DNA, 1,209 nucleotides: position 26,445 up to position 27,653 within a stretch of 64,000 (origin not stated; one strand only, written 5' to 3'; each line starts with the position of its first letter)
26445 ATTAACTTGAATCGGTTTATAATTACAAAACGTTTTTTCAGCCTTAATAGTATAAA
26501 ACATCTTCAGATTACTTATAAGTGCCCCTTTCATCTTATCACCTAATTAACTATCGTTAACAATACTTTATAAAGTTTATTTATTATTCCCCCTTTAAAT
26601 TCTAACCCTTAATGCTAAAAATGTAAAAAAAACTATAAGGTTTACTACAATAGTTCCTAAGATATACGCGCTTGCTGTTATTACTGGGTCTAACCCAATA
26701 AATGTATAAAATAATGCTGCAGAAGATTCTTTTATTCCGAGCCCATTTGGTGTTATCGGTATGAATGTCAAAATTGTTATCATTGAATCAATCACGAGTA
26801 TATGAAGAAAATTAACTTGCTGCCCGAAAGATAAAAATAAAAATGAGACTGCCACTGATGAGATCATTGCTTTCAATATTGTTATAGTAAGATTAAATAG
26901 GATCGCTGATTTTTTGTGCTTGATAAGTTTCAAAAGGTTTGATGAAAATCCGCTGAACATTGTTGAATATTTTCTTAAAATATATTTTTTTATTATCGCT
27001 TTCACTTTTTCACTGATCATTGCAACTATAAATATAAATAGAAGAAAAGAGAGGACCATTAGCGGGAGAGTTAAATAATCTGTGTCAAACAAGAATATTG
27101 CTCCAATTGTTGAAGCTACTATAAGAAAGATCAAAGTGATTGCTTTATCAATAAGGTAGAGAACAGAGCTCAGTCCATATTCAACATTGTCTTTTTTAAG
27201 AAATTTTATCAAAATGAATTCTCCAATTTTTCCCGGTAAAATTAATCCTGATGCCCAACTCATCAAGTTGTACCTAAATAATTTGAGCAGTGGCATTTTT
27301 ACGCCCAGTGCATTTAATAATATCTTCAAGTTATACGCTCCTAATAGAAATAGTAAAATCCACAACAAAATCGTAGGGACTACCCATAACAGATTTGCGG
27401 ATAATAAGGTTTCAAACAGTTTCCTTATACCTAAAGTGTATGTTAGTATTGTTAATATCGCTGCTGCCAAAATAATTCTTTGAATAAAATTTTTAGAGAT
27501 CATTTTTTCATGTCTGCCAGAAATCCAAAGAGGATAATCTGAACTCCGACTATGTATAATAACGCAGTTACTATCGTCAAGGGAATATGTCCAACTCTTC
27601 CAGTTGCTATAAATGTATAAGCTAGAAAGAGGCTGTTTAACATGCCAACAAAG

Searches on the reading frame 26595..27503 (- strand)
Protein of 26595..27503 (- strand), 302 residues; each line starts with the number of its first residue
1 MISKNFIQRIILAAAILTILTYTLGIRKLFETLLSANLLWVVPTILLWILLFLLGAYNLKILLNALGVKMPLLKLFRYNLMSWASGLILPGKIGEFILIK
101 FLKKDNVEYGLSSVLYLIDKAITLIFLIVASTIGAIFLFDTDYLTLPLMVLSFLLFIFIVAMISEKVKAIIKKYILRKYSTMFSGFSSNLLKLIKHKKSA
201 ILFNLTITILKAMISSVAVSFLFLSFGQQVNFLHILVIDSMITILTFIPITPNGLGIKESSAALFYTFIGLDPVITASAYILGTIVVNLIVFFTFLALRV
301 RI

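Call 52: search_protein_families(library=pfam, proteins=[window:26595-27503:-], max_evalue=0.0001)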
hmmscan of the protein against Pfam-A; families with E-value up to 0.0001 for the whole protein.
window:26595-27503:- (302 aa): 1 family
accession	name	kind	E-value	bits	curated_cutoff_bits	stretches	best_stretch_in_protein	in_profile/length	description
PF03706.18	LPG_synthase_TM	-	4.6e-29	102.3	33.4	1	10-290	5-297/302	Lysylphosphatidylglycerol synthase TM region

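Call 61: search_protein_families(library=ncbifam, proteins=[window:26595-27503:-], max_evalue=0.00001)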
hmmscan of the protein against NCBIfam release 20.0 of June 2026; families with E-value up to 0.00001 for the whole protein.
window:26595-27503:- (302 aa): 1 family
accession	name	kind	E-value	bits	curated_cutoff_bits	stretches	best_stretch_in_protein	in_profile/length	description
TIGR00374.1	TIGR00374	subfamily_domain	6.6e-19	68.5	43.2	1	11-286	3-297/323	flippase-like domain-containing protein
